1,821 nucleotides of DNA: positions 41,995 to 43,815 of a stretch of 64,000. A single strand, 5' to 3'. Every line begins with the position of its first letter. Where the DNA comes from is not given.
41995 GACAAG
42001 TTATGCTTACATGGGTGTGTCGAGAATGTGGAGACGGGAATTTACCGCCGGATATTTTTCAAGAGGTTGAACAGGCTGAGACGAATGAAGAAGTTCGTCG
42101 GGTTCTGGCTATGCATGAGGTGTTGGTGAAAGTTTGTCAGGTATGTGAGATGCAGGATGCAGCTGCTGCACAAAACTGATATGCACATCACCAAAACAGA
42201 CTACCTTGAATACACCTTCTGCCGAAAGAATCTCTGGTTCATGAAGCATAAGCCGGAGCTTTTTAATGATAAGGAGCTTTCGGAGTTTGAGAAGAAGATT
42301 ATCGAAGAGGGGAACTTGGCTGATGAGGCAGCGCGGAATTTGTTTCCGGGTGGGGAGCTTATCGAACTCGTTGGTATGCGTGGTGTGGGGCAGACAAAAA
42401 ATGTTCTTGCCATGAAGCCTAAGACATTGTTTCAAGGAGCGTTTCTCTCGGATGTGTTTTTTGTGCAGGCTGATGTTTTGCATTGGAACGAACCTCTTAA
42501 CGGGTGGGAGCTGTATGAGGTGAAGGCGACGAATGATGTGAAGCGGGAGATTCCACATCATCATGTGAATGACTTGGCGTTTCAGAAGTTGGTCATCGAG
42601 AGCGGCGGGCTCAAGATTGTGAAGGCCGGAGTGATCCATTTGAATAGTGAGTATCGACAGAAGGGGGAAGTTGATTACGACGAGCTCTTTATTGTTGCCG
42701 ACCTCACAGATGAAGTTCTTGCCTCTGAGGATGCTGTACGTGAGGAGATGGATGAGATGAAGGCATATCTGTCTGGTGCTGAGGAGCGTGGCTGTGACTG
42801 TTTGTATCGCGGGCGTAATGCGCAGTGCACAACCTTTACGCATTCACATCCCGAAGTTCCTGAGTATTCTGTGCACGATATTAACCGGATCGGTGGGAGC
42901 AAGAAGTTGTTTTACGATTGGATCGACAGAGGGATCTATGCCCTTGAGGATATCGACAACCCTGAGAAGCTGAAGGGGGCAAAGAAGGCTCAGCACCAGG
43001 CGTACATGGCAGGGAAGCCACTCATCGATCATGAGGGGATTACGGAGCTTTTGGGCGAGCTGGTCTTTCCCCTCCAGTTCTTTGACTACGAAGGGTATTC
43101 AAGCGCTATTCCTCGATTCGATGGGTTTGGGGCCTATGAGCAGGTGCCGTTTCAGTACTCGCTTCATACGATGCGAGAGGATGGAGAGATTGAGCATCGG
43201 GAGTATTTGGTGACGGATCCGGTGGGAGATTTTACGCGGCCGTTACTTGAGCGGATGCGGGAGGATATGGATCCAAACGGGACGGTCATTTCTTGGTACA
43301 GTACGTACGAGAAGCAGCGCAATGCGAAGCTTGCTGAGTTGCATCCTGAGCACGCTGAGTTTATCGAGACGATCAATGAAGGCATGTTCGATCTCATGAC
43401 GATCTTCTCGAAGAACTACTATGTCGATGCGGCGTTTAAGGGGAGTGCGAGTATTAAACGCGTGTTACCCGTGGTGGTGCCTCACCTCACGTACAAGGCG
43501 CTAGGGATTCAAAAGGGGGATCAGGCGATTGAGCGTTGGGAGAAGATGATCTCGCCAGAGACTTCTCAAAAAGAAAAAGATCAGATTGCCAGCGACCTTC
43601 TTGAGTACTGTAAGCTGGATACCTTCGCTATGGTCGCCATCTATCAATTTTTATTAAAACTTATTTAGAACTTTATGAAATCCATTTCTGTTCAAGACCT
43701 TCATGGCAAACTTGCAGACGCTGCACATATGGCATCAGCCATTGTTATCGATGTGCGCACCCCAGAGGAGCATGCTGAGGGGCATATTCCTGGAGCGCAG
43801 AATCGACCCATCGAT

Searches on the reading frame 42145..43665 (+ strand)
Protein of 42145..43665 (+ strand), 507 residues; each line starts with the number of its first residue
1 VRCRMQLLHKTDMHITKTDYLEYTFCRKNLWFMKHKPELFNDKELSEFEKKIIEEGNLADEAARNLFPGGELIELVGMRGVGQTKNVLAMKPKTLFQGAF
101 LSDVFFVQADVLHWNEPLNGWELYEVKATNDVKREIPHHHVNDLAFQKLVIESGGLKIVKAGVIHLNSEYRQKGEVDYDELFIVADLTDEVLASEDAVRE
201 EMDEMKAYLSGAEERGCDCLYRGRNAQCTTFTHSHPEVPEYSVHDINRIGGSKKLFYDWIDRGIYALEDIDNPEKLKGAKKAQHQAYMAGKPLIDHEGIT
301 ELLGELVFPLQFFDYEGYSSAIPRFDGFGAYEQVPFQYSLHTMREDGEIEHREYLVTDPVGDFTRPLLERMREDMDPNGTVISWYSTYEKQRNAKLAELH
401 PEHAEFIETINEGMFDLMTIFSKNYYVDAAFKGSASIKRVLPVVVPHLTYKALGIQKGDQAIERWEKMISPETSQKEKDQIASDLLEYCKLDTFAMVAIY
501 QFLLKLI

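Call 80: search_protein_families(library=pfam, proteins=[window:42145-43665:+], max_evalue=0.001)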
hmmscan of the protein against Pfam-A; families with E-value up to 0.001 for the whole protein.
window:42145-43665:+ (507 aa): 1 family
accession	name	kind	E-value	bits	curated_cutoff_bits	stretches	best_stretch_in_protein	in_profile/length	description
PF11074.14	DUF2779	-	2e-36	125.5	23.3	1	312-436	2-126/126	Domain of unknown function(DUF2779)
